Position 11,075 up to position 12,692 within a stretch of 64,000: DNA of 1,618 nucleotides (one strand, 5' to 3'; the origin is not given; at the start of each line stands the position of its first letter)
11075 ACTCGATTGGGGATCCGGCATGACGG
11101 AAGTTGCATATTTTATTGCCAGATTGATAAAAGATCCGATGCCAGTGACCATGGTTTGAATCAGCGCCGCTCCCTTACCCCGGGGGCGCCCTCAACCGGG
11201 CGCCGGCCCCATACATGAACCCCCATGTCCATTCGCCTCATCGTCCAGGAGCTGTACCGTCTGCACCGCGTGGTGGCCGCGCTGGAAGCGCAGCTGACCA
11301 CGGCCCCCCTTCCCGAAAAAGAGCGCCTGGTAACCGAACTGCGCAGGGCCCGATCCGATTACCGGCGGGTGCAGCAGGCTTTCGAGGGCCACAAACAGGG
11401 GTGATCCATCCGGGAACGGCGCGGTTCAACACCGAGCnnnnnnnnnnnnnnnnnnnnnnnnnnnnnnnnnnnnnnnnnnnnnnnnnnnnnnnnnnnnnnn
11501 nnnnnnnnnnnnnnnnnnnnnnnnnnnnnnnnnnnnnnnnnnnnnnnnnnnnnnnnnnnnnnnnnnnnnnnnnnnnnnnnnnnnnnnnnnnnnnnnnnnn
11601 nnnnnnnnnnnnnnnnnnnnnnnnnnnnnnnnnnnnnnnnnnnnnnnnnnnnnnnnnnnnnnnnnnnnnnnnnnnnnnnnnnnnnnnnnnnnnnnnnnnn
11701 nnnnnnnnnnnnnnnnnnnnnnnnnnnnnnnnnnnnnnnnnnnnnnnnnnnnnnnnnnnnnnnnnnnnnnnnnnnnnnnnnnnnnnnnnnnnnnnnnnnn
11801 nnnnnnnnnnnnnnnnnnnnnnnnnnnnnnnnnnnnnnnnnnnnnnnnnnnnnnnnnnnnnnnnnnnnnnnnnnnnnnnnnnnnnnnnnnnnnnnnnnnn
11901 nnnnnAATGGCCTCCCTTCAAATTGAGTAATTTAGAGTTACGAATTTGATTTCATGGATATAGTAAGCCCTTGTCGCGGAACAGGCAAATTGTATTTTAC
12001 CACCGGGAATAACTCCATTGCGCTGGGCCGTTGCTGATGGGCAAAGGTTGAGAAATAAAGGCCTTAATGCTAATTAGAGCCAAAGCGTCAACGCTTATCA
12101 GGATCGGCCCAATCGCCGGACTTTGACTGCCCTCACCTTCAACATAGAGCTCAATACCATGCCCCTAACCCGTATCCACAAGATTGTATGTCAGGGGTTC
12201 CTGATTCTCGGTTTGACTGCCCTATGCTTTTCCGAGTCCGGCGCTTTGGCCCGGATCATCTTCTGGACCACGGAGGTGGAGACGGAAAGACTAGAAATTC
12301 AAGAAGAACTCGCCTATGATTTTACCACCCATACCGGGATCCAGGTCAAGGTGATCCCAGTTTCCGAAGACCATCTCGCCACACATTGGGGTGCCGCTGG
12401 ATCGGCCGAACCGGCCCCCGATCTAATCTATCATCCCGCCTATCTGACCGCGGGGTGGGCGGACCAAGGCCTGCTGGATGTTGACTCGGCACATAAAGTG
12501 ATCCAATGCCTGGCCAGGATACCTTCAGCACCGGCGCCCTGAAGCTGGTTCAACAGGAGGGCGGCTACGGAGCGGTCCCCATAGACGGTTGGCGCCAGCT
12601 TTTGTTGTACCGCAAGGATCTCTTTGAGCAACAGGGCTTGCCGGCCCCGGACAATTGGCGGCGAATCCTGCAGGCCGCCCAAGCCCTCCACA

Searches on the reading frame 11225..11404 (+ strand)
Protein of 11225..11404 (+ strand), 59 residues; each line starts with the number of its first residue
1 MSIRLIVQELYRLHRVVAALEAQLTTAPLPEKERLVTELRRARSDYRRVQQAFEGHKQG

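Call 25: search_protein_families(library=pfam, proteins=[window:11225-11404:+], max_evalue=0.001)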
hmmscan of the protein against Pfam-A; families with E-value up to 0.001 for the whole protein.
window:11225-11404:+ (59 aa): 1 family
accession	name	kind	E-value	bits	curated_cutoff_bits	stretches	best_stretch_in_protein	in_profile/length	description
PF05008.21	V-SNARE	-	0.00066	20.5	25.9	1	3-54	38-89/92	Vesicle transport v-SNARE protein N-terminus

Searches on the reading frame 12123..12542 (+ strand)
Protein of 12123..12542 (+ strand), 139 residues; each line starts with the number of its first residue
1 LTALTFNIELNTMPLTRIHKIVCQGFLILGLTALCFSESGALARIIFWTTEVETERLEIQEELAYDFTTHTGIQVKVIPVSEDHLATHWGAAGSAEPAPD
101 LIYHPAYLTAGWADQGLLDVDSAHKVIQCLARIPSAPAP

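Call 25: search_protein_families(library=pfam, proteins=[window:12123-12542:+], max_evalue=0.001)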
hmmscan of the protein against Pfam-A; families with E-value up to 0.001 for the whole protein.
window:12123-12542:+ (139 aa): 1 family
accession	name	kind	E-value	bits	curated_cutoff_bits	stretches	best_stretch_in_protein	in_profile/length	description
PF01547.30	SBP_bac_1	-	0.00045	20.7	26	1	59-119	10-71/307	Bacterial extracellular solute-binding protein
